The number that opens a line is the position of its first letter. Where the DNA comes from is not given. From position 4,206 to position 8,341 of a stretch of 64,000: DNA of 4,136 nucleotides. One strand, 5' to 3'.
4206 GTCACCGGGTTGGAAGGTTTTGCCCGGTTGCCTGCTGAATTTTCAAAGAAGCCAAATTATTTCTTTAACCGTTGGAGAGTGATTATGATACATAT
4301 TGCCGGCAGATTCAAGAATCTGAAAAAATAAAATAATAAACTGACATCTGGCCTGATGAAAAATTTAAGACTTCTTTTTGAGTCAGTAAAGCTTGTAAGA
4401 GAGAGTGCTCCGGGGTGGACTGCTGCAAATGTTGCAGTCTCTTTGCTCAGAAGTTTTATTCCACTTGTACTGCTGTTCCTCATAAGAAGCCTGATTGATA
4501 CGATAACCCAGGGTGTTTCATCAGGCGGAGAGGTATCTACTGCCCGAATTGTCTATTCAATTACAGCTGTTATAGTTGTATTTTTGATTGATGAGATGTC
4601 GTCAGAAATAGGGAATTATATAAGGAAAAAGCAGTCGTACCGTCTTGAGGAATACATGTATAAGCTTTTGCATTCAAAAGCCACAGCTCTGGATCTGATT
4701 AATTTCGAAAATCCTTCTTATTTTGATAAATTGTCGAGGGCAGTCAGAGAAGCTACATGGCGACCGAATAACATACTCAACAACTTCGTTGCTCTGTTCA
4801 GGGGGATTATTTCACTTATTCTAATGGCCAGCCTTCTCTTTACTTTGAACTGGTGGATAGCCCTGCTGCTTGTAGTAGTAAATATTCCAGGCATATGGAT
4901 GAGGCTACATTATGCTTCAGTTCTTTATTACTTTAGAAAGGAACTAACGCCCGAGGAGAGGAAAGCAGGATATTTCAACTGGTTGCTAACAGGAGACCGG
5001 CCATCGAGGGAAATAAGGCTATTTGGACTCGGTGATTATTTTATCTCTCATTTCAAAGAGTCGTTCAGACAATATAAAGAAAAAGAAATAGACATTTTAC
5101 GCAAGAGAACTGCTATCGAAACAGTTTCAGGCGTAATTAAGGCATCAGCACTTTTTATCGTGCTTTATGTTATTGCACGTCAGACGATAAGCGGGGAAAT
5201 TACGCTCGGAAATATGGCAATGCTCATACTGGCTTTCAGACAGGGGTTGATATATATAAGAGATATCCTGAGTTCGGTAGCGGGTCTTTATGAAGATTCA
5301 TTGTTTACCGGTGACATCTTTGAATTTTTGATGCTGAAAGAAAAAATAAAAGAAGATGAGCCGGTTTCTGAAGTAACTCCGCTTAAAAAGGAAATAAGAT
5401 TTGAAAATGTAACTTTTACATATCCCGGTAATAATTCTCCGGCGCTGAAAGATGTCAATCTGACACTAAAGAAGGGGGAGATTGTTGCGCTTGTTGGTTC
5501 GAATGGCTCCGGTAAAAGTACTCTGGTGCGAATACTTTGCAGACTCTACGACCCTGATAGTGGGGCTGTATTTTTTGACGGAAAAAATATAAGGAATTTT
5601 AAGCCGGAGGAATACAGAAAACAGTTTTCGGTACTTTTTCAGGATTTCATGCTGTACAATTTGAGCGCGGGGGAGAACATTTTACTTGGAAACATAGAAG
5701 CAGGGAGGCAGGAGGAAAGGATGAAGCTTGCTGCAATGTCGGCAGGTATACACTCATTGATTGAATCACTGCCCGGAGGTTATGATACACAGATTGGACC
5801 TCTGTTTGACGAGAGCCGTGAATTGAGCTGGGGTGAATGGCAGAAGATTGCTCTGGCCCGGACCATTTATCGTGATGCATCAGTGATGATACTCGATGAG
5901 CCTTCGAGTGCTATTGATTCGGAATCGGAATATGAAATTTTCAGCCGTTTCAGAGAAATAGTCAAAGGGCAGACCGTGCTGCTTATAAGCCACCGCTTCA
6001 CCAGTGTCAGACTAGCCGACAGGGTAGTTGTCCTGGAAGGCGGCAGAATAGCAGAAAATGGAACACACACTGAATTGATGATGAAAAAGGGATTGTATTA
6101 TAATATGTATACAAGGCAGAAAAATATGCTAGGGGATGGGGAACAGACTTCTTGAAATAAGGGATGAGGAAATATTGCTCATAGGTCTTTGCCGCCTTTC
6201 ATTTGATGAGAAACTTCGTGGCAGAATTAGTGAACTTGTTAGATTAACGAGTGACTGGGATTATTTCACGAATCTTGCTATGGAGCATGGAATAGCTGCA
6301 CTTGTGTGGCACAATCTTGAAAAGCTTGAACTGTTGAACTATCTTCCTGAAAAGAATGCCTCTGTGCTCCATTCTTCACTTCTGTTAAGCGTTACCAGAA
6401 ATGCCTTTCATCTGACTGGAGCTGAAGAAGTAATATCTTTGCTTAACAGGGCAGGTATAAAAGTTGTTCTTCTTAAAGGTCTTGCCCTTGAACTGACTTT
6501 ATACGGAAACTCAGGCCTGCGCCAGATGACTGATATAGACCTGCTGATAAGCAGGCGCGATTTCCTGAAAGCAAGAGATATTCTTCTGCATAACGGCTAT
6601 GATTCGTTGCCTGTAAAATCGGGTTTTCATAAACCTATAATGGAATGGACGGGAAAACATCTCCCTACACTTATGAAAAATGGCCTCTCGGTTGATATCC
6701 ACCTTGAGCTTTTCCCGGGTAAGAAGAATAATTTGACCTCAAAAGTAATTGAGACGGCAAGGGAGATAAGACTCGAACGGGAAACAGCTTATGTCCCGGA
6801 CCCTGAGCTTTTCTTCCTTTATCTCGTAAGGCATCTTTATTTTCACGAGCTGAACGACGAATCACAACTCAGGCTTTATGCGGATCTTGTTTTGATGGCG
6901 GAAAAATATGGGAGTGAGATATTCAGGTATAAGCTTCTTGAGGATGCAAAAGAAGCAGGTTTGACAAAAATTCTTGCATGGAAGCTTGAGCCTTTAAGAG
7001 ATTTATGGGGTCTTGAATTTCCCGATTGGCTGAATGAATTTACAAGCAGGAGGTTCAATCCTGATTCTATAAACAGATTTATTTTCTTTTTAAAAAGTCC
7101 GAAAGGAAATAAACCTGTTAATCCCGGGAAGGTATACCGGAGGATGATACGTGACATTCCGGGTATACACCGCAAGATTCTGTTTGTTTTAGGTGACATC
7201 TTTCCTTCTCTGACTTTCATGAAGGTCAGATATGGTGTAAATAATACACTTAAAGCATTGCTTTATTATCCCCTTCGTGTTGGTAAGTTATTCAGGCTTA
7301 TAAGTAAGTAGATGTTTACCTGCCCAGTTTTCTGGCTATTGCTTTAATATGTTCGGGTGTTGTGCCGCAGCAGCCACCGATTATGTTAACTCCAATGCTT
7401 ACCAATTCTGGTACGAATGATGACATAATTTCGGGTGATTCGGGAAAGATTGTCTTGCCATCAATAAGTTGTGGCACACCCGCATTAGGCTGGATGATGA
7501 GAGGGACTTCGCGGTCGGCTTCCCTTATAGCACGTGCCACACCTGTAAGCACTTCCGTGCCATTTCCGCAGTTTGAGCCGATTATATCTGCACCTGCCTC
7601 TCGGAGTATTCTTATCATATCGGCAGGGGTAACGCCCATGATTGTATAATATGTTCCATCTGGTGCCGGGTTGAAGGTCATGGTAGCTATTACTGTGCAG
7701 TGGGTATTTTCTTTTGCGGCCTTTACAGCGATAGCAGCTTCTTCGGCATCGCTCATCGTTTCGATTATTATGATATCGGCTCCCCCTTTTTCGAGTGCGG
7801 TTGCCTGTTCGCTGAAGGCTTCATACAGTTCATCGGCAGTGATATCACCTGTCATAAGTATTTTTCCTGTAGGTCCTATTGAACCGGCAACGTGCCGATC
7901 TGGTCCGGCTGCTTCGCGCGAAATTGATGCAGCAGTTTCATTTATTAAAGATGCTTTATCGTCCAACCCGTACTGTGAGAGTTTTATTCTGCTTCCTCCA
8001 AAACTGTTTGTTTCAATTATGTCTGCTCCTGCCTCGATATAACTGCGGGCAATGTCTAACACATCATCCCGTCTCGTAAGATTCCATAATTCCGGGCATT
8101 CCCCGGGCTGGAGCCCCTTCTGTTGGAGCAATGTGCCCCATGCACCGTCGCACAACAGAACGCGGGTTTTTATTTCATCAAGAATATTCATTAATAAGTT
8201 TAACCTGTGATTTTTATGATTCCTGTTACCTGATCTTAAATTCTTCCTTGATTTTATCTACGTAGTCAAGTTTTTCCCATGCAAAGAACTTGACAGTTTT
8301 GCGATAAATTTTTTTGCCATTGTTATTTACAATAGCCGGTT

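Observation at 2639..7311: Five-gene PqqD / HprK-like kinase / Ser-His peptidase / ABC exporter / nucleotidyltransferase cassette with no core maturase and no visible precursor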

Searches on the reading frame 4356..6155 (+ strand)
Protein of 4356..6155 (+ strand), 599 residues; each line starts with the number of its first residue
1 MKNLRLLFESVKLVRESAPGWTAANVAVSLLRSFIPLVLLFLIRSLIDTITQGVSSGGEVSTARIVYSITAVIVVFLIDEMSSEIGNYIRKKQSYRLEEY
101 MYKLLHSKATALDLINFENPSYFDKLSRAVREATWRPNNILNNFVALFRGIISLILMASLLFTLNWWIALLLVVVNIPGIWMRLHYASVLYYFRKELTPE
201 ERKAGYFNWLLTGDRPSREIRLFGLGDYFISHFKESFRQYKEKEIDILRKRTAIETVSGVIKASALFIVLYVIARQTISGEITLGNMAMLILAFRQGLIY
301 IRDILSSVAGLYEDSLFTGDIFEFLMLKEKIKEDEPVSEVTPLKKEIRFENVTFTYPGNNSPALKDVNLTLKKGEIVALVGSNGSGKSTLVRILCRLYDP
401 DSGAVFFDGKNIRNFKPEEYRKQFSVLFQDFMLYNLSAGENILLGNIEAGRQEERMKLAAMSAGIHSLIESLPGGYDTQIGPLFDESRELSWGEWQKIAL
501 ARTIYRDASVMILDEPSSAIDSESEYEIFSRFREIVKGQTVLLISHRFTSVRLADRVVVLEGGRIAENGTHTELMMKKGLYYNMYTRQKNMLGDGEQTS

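Call 3: search_protein_families(library=pfam, proteins=[window:4356-6155:+], max_evalue=0.01)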
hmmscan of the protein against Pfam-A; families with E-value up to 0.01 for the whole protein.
window:4356-6155:+ (599 aa): 12 families
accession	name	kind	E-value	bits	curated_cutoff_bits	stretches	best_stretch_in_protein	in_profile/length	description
PF00005.33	ABC_tran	-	3.6e-32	112.3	25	1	364-517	1-136/137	ABC transporter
PF00664.28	ABC_membrane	-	1.8e-08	34.9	28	1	26-294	5-267/274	ABC transporter transmembrane region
PF13304.12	AAA_21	-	4.4e-06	27.4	27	1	376-410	1-34/304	AAA domain, putative AbiEii toxin, Type IV TA system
PF02463.25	SMC_N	-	2.1e-05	24.5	40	0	375-391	25-41/220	RecF/RecN/SMC N terminal domain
PF13175.12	AAA_15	-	0.00038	20.6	32.1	1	364-419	14-72/374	AAA ATPase domain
PF13191.12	AAA_16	-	0.00057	20.9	32.6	1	374-420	24-66/167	AAA ATPase domain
PF13555.12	AAA_29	-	0.0013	18.9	27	1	370-391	18-39/61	P-loop containing region of AAA domain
PF06414.18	Zeta_toxin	-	0.002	18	22.3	1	375-418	17-60/199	Zeta toxin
PF09818.15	ABC_ATPase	-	0.0023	17.5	23.2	0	336-394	47-99/283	P-loop domain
PF20720.3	nSTAND3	-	0.0036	17.4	27.2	1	362-401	5-44/155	Novel STAND NTPase 3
PF13476.12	AAA_23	-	0.0067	17.5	27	0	365-395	11-40/201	AAA domain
PF03193.22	RsgA_GTPase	-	0.007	16.6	30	0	340-395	72-127/174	RsgA GTPase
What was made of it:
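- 4356..6155 (+): MsbA-like half-ABC exporter (TMD plus NBD; LppD-like), 599 aa. PF00664 plus PF00005 (call 3).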

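Call 4: search_protein_families(library=ncbifam, proteins=[window:4356-6155:+], max_evalue=0.01)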
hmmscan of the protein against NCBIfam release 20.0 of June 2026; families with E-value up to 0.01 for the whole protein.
window:4356-6155:+ (599 aa): 191 families (the best 25 are shown)
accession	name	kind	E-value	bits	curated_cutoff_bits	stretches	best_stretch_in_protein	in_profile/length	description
TIGR02203.1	MsbA_lipidA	equivalog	5e-88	296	602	1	38-588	32-569/572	lipid A export permease/ATP-binding protein MsbA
TIGR02204.1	MsbA_rel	hypoth_equivalog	5.4e-78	263.1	780.4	1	31-585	29-572/576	ABC transporter, permease/ATP-binding protein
NF008381.0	PRK11176.1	equivalog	2.3e-74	250.8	867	1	32-588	37-579/582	lipid A ABC transporter ATP-binding protein/permease MsbA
NF045513.1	HepA_fam_ABC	equivalog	8.8e-73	245.7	725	1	59-588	87-609/610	heterocyst formation ABC transporter subunit HepA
TIGR01846.1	type_I_sec_HlyB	subfamily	5.1e-71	239.9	725.55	1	28-589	147-693/694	type I secretion system permease/ATPase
TIGR03375.1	type_I_sec_LssB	subfamily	5.8e-69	233.1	693.1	1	218-576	337-690/696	type I secretion system permease/ATPase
NF010178.0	PRK13657.1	equivalog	5.9e-68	229.7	733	1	265-594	253-575/588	glucan ABC transporter ATP-binding protein/ permease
NF052233.1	CphA_assoc_ABC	equivalog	1.9e-67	228.3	880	1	33-591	197-746/766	cyanophycin metabolism-associated ABC transporter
TIGR00958.1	3a01208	subfamily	1e-64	219.1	874.6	1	220-584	353-710/711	antigen peptide transporter 2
TIGR03796.1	NHLM_micro_ABC1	equivalog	1e-62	212.4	853.3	1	144-583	271-707/710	NHLP family bacteriocin export ABC transporter peptidase/permease/ATPase subunit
NF008364.0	PRK11160.1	equivalog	4.5e-59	200.5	630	1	153-587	147-574/575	heme ABC transporter ATP-binding protein/permease CydC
TIGR02857.1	CydD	equivalog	9.8e-57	193.1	435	1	314-560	290-529/529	thiol reductant ABC exporter subunit CydD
TIGR03797.1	NHLM_micro_ABC2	equivalog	1.6e-56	192.1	709.4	1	146-588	256-685/686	NHLP bacteriocin export ABC transporter permease/ATPase subunit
TIGR01193.1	bacteriocin_ABC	subfamily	1e-55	189.5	523.85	1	146-586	275-707/708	peptide cleavage/export ABC transporter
TIGR01192.1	chvA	subfamily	3.5e-55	187.7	585.4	1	265-588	253-570/585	glucan export ABC transporter ATP-binding protein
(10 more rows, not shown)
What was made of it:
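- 4356..6155 (+): The best NCBIfam similarity is to MsbA, below cutoff (call 4).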

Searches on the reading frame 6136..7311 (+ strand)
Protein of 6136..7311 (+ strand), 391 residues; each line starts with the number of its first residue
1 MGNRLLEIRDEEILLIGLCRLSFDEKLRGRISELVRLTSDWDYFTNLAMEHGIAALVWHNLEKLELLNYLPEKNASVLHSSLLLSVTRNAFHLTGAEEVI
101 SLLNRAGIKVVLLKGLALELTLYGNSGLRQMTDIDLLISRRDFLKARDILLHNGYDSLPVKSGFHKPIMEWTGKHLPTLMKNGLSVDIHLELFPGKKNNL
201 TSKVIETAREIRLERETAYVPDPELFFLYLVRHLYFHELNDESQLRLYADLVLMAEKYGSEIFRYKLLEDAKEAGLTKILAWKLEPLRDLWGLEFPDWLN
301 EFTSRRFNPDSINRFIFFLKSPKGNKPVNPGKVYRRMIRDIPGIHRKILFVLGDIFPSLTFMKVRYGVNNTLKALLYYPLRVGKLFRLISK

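Call 3: search_protein_families(library=pfam, proteins=[window:6136-7311:+], max_evalue=0.01)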
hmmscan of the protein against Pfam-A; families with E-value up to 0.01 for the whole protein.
window:6136-7311:+ (391 aa): 1 family
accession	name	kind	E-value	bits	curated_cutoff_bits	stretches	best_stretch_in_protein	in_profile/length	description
PF14907.12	NTP_transf_5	-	4.7e-50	170.9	31.2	1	39-281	3-238/249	Uncharacterised nucleotidyltransferase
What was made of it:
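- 6136..7311 (+): PF14907 nucleotidyltransferase (LppN / PsmN-like tailoring enzyme), 391 aa. PF14907, E=4.7e-50 (call 3).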

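Call 4: search_protein_families(library=ncbifam, proteins=[window:6136-7311:+], max_evalue=0.01)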
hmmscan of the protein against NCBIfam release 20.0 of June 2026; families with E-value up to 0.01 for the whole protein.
window:6136-7311:+ (391 aa): 0 families

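Call 23: search_solved_structures(query=window:6136-7311:+, max_evalue=1)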
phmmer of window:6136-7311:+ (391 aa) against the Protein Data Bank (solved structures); distinct sequences matched with E-value up to 1: 0.

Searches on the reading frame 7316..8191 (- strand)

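Call 3: search_protein_families(library=pfam, proteins=[window:7316-8191:-], max_evalue=0.01)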
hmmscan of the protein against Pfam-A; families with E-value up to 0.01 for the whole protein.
window:7316-8191:- (291 aa): 2 families
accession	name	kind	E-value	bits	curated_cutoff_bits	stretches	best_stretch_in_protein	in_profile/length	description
PF02574.22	S-methyl_trans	-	7.1e-72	243.1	22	1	12-288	1-282/283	Homocysteine S-methyltransferase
PF00215.30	OMPdecase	-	0.0033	17.8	27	0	127-172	68-115/221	Orotidine 5'-phosphate decarboxylase / HUMPS family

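Call 4: search_protein_families(library=ncbifam, proteins=[window:7316-8191:-], max_evalue=0.01)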
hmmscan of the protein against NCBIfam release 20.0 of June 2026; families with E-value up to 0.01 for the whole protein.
window:7316-8191:- (291 aa): 5 families
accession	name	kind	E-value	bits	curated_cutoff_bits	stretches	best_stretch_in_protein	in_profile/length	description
NF006396.0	PRK08645.1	equivalog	1.6e-85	287.4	453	1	1-289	2-284/611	bifunctional homocysteine S-methyltransferase/methylenetetrahydrofolate reductase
NF005718.0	PRK07534.1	equivalog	8.2e-73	245.6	338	1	9-287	13-292/337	betaine--homocysteine S-methyltransferase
TIGR02082.1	metH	equivalog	8e-57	192.7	1010.85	1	8-287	2-310/1182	methionine synthase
NF007024.0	PRK09490.1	equivalog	1.2e-44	152.5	1497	1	3-288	12-328/1234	methionine synthase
NF007020.0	PRK09485.1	equivalog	2.3e-25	89.3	215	1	9-289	11-303/306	homocysteine S-methyltransferase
